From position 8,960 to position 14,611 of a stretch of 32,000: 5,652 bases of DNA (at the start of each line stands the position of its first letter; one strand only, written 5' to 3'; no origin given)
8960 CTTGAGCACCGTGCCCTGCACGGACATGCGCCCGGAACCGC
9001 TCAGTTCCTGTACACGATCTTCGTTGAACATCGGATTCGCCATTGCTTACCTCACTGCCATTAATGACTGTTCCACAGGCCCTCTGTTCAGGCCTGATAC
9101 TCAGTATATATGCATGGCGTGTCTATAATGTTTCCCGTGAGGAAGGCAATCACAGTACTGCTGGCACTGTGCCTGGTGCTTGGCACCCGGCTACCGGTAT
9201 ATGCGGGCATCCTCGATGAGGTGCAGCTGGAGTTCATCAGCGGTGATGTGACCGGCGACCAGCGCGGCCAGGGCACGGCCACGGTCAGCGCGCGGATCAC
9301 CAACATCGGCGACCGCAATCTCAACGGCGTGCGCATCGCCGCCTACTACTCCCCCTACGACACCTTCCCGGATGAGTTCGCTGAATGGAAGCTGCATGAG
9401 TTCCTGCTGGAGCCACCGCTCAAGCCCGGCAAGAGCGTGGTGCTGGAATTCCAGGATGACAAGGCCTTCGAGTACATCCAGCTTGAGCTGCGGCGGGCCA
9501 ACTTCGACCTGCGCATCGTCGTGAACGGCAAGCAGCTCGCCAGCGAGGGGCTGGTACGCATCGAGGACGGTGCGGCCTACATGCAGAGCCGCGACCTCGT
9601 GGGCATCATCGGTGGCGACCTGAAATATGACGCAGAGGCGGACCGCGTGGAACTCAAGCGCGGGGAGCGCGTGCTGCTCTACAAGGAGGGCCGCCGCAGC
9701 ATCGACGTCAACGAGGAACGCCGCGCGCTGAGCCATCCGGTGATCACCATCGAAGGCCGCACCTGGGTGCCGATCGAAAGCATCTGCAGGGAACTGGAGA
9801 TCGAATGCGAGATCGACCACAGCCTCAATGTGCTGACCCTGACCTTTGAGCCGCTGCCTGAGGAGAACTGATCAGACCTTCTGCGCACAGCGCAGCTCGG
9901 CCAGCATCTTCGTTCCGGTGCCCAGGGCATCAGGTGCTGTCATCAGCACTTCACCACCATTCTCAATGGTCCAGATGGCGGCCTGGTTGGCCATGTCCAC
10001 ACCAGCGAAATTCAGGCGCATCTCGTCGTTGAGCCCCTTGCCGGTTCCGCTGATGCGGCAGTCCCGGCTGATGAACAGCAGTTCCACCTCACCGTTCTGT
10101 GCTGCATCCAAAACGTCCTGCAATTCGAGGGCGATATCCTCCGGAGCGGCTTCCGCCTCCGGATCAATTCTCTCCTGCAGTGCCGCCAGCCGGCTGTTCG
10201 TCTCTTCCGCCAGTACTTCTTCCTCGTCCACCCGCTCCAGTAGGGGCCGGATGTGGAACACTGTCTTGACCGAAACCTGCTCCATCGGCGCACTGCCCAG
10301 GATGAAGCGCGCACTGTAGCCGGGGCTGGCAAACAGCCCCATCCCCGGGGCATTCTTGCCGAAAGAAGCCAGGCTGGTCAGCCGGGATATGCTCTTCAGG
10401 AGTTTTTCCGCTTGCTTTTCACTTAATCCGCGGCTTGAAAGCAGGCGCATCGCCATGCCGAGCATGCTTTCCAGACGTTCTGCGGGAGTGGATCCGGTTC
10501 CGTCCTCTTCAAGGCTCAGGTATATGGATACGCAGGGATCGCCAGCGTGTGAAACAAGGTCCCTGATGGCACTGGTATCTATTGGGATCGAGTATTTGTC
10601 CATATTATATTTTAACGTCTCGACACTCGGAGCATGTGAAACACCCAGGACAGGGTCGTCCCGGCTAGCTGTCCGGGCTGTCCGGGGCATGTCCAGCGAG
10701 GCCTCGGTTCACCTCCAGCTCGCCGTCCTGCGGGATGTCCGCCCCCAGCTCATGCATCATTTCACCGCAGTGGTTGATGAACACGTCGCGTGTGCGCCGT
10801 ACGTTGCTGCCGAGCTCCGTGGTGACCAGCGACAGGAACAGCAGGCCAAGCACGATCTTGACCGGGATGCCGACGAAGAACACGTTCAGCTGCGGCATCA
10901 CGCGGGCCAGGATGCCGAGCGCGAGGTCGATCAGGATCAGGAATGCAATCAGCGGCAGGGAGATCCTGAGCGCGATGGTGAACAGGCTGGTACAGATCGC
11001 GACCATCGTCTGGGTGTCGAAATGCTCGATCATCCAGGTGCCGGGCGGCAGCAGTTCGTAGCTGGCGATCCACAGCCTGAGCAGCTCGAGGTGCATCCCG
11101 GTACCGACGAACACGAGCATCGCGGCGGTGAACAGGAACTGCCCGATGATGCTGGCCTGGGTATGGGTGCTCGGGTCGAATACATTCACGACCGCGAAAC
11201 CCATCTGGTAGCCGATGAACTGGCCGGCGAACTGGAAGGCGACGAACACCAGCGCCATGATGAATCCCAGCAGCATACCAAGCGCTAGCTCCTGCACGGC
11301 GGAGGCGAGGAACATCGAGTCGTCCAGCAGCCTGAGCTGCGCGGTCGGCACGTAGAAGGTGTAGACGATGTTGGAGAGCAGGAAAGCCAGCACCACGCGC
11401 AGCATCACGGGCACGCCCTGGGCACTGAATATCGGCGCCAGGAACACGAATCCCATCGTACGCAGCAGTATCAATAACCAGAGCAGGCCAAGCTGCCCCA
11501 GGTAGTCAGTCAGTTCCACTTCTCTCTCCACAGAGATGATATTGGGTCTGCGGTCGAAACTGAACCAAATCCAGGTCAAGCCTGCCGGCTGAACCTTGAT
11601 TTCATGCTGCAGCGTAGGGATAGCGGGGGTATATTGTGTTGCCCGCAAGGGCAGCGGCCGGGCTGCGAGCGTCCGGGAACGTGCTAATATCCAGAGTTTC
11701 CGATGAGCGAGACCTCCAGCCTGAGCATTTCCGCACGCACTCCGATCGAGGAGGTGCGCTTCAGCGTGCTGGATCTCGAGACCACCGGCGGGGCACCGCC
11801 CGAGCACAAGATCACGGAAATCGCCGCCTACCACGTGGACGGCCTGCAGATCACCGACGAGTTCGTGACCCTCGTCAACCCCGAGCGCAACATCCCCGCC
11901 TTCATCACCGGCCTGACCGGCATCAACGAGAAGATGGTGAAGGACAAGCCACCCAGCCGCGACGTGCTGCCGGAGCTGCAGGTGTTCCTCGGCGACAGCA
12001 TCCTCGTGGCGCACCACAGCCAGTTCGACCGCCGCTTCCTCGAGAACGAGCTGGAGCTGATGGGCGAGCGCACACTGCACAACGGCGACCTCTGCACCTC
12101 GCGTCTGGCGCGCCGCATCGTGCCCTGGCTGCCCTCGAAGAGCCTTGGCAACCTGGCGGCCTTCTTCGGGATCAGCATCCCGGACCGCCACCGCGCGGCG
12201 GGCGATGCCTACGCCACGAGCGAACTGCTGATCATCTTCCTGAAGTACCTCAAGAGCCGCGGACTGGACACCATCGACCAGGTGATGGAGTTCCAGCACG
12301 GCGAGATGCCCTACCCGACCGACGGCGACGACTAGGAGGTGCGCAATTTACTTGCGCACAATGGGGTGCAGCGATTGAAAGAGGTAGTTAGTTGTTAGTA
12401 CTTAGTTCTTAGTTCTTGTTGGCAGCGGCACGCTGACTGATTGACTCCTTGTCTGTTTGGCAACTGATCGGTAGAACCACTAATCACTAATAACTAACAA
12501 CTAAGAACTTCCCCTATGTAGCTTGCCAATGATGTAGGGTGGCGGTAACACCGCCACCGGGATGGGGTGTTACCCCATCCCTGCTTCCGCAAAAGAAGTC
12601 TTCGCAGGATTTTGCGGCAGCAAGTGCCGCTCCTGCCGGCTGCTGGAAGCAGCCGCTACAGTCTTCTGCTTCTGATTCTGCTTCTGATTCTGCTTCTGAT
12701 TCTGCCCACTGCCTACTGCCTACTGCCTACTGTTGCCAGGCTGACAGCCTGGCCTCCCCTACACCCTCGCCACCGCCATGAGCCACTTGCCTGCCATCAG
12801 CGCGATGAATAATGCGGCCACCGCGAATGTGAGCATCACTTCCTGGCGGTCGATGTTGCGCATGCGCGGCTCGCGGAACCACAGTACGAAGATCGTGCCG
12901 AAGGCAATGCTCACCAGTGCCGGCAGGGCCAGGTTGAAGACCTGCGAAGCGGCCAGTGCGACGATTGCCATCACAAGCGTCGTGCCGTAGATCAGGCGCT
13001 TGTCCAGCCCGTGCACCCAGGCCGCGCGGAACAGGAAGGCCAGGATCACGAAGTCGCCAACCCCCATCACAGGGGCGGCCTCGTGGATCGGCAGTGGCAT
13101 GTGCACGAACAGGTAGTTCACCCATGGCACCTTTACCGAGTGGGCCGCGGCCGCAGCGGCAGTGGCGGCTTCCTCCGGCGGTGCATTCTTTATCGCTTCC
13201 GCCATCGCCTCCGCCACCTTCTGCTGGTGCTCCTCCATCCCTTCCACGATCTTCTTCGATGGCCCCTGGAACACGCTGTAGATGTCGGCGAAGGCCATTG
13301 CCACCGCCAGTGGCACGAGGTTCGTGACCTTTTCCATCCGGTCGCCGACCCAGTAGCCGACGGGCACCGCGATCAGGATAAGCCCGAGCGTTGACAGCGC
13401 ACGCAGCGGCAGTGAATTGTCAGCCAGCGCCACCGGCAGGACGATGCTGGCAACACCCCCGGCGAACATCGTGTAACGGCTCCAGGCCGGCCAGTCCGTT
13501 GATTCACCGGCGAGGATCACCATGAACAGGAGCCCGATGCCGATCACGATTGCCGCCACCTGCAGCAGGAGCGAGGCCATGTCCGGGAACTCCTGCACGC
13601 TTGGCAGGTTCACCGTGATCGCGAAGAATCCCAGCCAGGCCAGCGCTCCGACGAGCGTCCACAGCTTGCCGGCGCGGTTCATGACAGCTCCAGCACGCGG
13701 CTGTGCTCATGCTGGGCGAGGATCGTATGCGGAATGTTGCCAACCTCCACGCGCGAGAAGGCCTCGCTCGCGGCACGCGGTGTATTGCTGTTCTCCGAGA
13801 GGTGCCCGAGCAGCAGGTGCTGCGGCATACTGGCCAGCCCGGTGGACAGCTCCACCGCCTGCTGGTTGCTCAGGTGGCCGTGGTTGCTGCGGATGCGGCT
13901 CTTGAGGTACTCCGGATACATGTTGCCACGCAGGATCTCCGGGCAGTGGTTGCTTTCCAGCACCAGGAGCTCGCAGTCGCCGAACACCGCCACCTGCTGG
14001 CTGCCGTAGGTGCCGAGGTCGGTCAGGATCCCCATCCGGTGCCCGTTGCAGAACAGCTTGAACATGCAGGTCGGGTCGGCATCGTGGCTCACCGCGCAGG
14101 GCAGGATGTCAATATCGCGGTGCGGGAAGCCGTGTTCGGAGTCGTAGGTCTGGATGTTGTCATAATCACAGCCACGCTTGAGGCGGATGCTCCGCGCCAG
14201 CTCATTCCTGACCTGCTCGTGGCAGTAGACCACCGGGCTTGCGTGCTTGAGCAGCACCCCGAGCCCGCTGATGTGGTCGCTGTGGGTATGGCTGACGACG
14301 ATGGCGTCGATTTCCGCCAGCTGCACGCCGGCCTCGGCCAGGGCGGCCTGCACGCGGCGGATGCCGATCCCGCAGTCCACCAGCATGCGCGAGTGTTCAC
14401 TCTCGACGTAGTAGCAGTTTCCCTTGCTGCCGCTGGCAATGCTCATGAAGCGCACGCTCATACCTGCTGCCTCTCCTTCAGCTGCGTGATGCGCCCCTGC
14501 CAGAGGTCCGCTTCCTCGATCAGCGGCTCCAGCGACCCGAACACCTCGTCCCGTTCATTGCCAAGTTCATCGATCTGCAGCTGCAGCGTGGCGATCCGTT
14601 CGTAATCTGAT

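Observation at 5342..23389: Pervasive tandem arrays with strict 7-nt periodicity fill the intergenic spacers (at least 10 loci)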

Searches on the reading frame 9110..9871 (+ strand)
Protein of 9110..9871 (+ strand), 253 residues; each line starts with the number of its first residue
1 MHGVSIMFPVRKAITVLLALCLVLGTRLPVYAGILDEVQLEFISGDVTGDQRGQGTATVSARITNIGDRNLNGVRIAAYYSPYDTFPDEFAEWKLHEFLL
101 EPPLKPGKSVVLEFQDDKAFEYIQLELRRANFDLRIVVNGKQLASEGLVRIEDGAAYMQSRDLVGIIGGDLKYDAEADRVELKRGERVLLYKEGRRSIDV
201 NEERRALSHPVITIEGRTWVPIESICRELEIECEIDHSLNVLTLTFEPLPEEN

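Call 10: search_protein_families(library=pfam, proteins=[window:9110-9871:+])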
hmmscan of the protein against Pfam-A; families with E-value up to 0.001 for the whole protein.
window:9110-9871:+ (253 aa): 1 family
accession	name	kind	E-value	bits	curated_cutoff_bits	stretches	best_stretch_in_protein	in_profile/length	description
PF07833.16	Cu_amine_oxidN1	-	2.2e-11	44.1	24.2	1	137-240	1-104/108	Copper amine oxidase N-terminal domain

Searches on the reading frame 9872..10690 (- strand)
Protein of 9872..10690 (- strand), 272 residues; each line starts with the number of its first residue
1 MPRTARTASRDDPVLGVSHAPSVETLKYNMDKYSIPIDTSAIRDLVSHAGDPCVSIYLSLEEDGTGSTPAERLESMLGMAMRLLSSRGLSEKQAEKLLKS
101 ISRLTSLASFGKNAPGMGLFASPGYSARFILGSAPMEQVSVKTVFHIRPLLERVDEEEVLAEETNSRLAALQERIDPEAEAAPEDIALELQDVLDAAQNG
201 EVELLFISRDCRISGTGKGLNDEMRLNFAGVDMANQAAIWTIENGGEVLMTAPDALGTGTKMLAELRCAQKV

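Call 10: search_protein_families(library=pfam, proteins=[window:9872-10690:-])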
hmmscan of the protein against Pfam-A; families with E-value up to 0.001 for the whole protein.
window:9872-10690:- (272 aa): 0 families

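Call 58: search_protein_families(library=ncbifam, proteins=[window:9872-10603:-])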
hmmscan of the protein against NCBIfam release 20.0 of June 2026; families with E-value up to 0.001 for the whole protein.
window:9872-10603:- (243 aa): 1 family
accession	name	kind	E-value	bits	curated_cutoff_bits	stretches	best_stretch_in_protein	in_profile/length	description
NF052287.1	AOC03_06830_fam_RHF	equivalog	3.3e-05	23.5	330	0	60-127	48-115/361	AOC03_06830 family ribosome hibernation factor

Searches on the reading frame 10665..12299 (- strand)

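Call 10: search_protein_families(library=pfam, proteins=[window:10665-12299:-])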
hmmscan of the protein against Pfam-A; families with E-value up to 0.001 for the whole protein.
window:10665-12299:- (544 aa): 1 family
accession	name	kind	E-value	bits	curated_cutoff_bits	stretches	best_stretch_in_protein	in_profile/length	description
PF01311.25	Bac_export_1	-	2.8e-62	210.8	27.8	1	273-500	3-223/230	Bacterial export proteins, family 1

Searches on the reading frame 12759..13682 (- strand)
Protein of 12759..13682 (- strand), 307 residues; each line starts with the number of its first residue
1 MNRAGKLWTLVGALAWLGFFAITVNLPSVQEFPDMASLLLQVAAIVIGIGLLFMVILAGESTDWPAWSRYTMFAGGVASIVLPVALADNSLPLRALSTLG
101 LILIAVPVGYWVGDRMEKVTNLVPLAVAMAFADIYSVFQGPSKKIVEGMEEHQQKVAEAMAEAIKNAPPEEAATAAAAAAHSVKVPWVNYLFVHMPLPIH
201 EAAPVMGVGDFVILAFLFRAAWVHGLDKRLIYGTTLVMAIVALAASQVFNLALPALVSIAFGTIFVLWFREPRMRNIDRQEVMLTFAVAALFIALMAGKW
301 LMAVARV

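Call 11: search_protein_families(library=pfam, proteins=[window:12759-13682:-])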
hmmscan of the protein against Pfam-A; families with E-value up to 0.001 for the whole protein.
window:12759-13682:- (307 aa): 0 families

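Call 45: find_encoding_contigs(protein=window:12759-13682:-, flank=1500, max_places=10)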
Protein window:12759-13682:- (307 aa): 11 contigs read that carry it; 7 places shown.
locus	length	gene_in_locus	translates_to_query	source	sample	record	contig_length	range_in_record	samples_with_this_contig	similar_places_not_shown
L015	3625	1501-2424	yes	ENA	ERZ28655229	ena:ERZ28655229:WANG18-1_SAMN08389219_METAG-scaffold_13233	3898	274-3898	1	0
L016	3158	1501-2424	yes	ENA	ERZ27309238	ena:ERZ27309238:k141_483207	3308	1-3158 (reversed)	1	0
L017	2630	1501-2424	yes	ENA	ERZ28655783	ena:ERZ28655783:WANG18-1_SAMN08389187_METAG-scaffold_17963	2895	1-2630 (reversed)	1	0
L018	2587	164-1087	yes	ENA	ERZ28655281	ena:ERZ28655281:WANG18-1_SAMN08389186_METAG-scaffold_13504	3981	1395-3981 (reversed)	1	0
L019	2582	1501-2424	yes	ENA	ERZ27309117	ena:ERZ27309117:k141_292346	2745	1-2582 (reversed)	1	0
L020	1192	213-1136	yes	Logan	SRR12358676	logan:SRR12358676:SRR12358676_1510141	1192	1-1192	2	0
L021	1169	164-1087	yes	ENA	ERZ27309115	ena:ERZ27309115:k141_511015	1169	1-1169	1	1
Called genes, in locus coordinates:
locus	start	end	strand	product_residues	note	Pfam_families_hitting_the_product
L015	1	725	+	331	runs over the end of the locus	?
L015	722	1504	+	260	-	PF00753:Lactamase_B, PF23023:Anti-Pycsar_Apyc1, PF12706:Lactamase_B_2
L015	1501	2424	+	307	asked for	-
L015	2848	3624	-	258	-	?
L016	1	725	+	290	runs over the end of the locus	?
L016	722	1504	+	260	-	PF00753:Lactamase_B, PF23023:Anti-Pycsar_Apyc1, PF12706:Lactamase_B_2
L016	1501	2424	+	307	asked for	-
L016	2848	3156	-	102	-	?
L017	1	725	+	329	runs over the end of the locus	?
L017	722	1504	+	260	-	PF00753:Lactamase_B, PF23023:Anti-Pycsar_Apyc1, PF12706:Lactamase_B_2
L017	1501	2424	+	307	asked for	-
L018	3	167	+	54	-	?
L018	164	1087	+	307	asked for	-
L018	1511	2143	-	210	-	PF00929:RNase_T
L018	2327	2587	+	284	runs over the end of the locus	PF01311:Bac_export_1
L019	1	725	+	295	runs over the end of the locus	?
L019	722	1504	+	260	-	PF00753:Lactamase_B, PF23023:Anti-Pycsar_Apyc1, PF12706:Lactamase_B_2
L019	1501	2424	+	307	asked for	-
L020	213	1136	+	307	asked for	-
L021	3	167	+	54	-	?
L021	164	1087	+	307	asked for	-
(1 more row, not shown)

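Call 58: search_protein_families(library=ncbifam, proteins=[window:12759-13682:-])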
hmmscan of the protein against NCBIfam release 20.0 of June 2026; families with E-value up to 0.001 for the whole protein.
window:12759-13682:- (307 aa): 0 families

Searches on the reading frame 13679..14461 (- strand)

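Call 11: search_protein_families(library=pfam, proteins=[window:13679-14461:-])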
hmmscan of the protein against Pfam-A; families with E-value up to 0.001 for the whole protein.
window:13679-14461:- (260 aa): 4 families
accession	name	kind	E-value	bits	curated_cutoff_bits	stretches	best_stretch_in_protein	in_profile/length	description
PF12706.13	Lactamase_B_2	-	2e-20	73.7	27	1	25-220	2-199/200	Beta-lactamase superfamily domain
PF00753.33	Lactamase_B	-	1.5e-16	61.3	22.7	1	13-89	5-82/196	Metallo-beta-lactamase superfamily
PF23023.1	Anti-Pycsar_Apyc1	-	4.5e-06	26.8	50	1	16-67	22-70/250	Anti-Pycsar protein Apyc1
PF16661.11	Lactamase_B_6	-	0.00014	21.8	27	1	20-74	3-59/193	Metallo-beta-lactamase superfamily domain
